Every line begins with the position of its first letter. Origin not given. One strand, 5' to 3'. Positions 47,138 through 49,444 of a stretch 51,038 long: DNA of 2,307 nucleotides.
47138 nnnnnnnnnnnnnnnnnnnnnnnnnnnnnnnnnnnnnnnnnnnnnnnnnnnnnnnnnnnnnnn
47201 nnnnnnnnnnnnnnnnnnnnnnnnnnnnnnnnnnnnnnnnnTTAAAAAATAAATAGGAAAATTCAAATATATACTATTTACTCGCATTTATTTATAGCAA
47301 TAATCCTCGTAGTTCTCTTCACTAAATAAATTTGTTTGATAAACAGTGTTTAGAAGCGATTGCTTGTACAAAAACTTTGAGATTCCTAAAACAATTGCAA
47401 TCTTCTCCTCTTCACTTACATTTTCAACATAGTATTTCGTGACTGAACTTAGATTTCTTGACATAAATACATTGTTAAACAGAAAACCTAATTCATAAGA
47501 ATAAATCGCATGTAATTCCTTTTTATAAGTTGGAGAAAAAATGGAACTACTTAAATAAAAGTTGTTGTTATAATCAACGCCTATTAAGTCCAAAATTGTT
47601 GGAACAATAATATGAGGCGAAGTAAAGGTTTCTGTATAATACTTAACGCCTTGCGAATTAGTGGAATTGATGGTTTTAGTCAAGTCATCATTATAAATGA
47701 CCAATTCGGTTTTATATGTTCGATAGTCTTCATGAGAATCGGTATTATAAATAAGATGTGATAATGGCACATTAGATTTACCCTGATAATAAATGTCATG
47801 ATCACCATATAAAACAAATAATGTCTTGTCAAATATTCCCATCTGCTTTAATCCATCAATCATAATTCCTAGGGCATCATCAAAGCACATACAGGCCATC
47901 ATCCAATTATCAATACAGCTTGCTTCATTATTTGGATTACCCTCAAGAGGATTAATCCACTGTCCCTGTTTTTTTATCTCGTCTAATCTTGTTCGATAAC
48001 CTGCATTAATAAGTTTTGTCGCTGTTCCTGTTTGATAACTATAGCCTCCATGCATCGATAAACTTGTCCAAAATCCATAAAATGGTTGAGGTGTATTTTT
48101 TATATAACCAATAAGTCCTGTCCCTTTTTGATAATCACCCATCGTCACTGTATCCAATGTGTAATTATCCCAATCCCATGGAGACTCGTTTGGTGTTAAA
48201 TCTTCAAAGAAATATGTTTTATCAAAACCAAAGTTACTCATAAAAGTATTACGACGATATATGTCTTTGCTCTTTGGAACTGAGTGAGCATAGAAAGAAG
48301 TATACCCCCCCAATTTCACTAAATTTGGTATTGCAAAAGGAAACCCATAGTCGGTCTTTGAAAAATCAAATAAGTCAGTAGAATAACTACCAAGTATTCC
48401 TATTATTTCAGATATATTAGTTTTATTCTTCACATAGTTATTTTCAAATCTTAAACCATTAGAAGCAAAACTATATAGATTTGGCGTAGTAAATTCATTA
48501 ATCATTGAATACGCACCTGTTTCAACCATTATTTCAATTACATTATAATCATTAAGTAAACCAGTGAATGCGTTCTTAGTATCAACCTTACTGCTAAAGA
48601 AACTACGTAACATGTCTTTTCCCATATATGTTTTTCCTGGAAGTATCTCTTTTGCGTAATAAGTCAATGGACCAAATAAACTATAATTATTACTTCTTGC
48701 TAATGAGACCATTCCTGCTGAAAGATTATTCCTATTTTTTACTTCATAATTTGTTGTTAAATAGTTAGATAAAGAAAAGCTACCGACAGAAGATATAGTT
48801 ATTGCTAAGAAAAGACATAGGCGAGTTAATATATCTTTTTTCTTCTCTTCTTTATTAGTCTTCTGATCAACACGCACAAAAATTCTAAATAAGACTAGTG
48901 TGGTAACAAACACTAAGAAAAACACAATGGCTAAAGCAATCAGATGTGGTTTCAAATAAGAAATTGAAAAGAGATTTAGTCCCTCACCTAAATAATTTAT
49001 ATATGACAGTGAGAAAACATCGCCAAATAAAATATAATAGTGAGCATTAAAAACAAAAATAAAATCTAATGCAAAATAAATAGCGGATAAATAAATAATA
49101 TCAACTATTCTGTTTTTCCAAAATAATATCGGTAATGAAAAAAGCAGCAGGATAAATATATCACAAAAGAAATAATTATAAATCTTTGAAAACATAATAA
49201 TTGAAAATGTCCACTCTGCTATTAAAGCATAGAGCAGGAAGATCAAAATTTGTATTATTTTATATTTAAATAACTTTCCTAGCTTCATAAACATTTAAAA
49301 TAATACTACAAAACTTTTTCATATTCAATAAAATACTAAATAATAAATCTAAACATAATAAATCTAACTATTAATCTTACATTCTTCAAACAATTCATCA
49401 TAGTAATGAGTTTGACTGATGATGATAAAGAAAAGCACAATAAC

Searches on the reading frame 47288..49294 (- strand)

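Call 54: search_protein_families(library=pfam, proteins=[window:47288-49294:-], max_evalue=0.00001)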
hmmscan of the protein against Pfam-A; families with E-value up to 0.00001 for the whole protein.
window:47288-49294:- (668 aa): 1 family
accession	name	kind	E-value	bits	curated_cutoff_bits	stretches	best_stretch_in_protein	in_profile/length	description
PF00884.28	Sulfatase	-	2.6e-17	63.5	25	1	268-573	24-301/301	Sulfatase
